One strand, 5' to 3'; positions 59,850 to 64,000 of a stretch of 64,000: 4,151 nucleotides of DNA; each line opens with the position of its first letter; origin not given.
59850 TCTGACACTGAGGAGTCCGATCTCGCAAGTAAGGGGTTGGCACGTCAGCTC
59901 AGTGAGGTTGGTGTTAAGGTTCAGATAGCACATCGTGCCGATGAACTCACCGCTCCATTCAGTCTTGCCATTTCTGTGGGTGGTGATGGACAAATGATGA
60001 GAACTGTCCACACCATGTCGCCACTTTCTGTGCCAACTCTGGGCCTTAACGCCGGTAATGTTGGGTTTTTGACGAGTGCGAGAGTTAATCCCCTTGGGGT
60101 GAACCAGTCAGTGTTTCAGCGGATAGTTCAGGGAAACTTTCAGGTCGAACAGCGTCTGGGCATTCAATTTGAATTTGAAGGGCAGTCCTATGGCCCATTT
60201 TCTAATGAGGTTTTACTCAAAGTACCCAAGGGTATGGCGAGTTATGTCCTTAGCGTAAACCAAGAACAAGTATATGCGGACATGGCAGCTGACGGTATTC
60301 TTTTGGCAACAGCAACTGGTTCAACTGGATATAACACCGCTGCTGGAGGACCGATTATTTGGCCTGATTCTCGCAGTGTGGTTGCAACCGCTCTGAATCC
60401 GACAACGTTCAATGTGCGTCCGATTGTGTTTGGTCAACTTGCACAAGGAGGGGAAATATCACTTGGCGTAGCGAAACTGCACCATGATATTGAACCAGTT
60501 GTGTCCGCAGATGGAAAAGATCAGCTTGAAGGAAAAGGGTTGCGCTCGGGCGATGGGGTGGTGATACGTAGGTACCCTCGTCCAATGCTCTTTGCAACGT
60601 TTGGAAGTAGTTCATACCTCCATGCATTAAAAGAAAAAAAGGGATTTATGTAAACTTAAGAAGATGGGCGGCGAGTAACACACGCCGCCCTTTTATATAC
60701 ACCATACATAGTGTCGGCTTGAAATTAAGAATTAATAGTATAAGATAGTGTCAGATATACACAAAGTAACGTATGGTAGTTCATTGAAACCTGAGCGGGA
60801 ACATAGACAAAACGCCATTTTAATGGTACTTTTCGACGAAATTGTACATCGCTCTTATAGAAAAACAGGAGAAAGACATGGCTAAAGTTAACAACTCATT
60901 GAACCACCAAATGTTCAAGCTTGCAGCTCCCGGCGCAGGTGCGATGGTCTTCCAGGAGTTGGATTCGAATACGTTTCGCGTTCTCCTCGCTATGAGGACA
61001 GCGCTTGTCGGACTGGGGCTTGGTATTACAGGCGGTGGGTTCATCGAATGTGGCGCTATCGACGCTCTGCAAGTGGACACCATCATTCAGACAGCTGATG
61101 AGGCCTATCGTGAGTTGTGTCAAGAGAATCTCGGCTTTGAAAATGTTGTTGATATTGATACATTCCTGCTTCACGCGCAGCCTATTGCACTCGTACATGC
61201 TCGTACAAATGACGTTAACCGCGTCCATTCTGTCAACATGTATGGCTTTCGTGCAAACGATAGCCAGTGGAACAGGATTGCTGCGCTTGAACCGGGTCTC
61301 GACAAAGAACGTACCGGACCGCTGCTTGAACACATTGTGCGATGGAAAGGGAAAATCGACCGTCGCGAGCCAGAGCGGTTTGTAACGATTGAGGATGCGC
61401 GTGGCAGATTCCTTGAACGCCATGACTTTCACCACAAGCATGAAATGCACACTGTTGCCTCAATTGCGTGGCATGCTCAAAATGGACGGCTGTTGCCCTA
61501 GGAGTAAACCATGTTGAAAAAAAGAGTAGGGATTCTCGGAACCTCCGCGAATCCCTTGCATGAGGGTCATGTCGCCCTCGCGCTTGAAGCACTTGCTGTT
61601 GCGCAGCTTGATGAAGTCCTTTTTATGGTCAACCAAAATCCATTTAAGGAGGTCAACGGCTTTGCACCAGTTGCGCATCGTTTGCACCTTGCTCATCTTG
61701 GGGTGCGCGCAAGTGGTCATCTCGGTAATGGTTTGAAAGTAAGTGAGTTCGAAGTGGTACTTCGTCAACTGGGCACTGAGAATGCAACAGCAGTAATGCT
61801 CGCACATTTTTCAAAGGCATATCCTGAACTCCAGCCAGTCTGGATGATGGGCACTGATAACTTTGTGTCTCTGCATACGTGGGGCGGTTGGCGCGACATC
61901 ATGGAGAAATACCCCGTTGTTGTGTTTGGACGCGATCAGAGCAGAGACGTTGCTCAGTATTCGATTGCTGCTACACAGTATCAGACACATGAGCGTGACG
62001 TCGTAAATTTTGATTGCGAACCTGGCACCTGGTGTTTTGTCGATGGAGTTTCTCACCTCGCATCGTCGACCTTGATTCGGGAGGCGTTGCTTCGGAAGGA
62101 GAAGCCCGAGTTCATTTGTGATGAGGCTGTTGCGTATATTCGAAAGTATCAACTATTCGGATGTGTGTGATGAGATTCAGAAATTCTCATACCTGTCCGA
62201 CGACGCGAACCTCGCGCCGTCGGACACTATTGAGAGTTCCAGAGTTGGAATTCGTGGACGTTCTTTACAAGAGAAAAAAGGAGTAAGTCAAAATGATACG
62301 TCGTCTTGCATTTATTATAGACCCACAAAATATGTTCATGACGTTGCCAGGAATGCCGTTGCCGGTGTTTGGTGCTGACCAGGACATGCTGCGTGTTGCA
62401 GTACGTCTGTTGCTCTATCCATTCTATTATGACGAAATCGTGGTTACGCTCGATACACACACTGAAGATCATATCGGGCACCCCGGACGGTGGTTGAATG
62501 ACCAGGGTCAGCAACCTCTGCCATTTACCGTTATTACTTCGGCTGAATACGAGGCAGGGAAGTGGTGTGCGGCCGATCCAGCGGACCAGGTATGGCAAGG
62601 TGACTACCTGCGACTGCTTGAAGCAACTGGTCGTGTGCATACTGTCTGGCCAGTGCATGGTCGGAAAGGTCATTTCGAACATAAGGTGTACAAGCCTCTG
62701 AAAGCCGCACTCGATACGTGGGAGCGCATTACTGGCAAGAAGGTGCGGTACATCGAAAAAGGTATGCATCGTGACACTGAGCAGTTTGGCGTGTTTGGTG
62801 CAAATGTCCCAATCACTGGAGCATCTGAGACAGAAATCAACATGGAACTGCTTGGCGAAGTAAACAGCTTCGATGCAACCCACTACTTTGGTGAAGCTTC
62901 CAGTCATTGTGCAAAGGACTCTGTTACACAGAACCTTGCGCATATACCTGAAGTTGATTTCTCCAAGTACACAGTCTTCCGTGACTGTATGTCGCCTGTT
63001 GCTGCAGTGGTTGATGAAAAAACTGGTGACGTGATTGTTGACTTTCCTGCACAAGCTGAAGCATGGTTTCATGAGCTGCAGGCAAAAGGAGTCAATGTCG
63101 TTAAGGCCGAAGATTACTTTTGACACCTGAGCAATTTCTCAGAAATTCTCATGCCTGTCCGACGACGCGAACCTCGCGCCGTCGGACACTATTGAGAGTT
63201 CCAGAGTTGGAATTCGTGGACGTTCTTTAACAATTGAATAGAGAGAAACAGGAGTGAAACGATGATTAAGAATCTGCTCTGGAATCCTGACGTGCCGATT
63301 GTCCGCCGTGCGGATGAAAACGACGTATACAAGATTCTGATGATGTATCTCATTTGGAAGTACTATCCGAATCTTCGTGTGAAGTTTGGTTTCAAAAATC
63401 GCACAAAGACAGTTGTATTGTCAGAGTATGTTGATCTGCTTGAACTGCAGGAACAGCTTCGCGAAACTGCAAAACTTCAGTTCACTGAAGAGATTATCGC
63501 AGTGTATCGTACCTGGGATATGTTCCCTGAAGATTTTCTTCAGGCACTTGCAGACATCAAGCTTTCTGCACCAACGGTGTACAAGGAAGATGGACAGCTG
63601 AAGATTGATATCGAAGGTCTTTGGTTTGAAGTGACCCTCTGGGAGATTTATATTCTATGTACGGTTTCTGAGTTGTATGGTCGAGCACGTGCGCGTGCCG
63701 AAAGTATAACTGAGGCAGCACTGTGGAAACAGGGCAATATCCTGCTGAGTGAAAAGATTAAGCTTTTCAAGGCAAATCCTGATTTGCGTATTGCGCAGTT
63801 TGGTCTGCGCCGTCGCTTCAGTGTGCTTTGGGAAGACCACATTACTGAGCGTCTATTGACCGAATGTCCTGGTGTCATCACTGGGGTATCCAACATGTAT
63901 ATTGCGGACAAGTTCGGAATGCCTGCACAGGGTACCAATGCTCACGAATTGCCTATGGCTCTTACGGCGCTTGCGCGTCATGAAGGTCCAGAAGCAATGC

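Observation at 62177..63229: A 91-nt GC-rich structured element present twice, upstream of pncA-like and pncB inside a NAD-salvage operon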

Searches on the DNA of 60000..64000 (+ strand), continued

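Call 61: search_with_rna_model(model_id=R1, sources=[window, L004, L006, L008, L010, L011, L013, L014, L016, L017, L019, L028, L058, L074, L050, L035, L046, L061], max_evalue=1e-7, make_alignment=true)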
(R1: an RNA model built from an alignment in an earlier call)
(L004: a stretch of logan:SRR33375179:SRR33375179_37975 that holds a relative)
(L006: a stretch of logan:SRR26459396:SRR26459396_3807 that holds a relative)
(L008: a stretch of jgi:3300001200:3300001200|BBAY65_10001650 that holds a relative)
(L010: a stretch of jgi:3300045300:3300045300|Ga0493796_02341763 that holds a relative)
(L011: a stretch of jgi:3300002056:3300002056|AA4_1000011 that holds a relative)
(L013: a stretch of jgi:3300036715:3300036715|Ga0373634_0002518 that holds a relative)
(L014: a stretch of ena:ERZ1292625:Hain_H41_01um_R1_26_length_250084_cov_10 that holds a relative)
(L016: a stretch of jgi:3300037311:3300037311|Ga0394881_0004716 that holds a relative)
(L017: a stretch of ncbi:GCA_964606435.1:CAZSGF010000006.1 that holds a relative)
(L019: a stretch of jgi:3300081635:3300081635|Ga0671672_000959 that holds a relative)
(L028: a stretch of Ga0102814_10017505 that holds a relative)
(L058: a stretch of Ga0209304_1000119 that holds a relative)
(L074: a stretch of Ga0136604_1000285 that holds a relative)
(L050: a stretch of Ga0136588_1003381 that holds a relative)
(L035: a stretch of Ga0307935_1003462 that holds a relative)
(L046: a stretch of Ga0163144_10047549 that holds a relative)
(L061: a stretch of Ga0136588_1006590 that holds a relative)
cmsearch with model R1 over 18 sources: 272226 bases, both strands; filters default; matches with E-value up to 1e-7: 32.
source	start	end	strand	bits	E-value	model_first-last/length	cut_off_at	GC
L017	9894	9995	+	91.5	1e-15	1-104/104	no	0.38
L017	10842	10946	+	89.3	3e-15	1-104/104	no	0.42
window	63134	63242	+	88.4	4.6e-15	1-104/104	no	0.47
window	62172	62280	+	86.2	1.3e-14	1-104/104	no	0.48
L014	10792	10891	+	85.9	1.5e-14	1-104/104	no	0.43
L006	5308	5404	+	85.5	1.8e-14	1-104/104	no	0.38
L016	6693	6795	+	85.2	2.1e-14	1-104/104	no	0.43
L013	9891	9993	+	84.7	2.6e-14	1-104/104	no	0.46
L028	2370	2465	-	82.2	9e-14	1-104/104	no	0.4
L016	5735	5837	+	81.8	1.1e-13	1-104/104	no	0.42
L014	9891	9990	+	81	1.6e-13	1-104/104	no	0.46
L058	1609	1703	+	77.6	8.1e-13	1-104/104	no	0.43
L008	6845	6955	+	77.1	1e-12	1-104/104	no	0.44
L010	9057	9171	+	76.5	1.4e-12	1-104/104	no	0.33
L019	4126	4228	+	76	1.8e-12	1-104/104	no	0.44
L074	5266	5376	-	73.8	4.9e-12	1-104/104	no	0.46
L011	10917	11027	+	72.9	7.8e-12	1-104/104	no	0.42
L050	2495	2606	+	72.7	8.2e-12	1-104/104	no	0.46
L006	4341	4448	+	72.2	1.1e-11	1-104/104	no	0.38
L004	5881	5988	+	71.1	1.8e-11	1-104/104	no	0.41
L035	2472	2573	+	71.1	1.8e-11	1-104/104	no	0.36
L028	3346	3450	-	70.2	2.7e-11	1-104/104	no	0.41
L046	3899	4000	-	69.1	4.6e-11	1-104/104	no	0.45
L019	3211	3321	+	67.2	1.2e-10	1-104/104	no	0.4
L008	5869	5997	+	66.3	1.8e-10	1-104/104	no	0.36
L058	646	751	+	66.3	1.8e-10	1-104/104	no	0.42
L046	4794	4892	-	66.3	1.8e-10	1-104/104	no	0.51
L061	1650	1760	-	64.6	4.1e-10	1-104/104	no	0.48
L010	10106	10213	+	64.4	4.4e-10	1-104/104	no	0.31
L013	10880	10988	+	62.5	1.1e-09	1-104/104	no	0.5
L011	9863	9990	+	58.7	6.8e-09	1-104/104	no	0.37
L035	3276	3370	+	54.4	5.4e-08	1-104/104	no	0.38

Alignment A5: 32 matches aligned to the model, 149 columns, each read 5' to 3' on its own strand. Consensus structure (alignment columns), stored with it:
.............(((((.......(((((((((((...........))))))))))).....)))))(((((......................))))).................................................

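Call 83: search_rna_families(source=window, start=62150, end=62300, threshold=evalue, max_evalue=10)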
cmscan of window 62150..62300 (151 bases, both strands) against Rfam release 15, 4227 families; matches with E-value up to 10: 6.
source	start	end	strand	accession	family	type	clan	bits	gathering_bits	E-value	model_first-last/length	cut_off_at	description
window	62199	62256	-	RF01686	Acido-1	Gene; sRNA;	-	14.2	50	1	1-64/64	no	Acido-1 RNA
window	62194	62226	+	RF00159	snoZ168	Gene; snRNA; snoRNA; CD-box;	-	13.1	36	3.8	1-82/82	no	Small nucleolar RNA Z168/Z174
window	62266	62300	-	RF01454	RCNMV_5UTR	Cis-reg;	-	11.1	75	9.8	89-123/123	5'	5'UTR enhancer element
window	62150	62205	+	RF00291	snoR639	Gene; snRNA; snoRNA; HACA-box;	-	9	42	9.9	69-140/140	5'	Small nucleolar RNA snoR639/H1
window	62153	62277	+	RF02173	SMAD5-AS1_1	Gene; lncRNA;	-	8.5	45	2.5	133-263/263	no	SMAD5 antisense RNA 1 conserved region 1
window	62188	62227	+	RF04196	MIR5638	Gene; miRNA;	-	5.2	500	9.2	1-464/464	no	MIR5638 microRNA precursor family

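Call 90: search_with_rna_model(model_id=R1, source=window, filters=off, max_evalue=10)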
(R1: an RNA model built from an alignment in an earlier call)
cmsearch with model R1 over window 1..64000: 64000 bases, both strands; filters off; matches with E-value up to 10: 12.
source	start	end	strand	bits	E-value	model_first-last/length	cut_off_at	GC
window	63134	63242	+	88.4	1.1e-15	1-104/104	no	0.47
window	62172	62280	+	86.2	3.1e-15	1-104/104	no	0.48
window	63109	63210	-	41.9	4.9e-06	1-104/104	no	0.5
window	62129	62248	-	41.9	5e-06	1-104/104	no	0.47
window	30366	30455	-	14.5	2.4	1-104/104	no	0.4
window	20172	20269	+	14.5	2.5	1-104/104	no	0.35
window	31895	31989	+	13.7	3.6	1-104/104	no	0.31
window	47577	47658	-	13.6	3.7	1-104/104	no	0.49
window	6332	6435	+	13.6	3.7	1-104/104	no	0.37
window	56044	56137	-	12.3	7.1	1-104/104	no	0.35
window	47832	47919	-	12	8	1-104/104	no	0.34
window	11751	11855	-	11.7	9.5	1-104/104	no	0.39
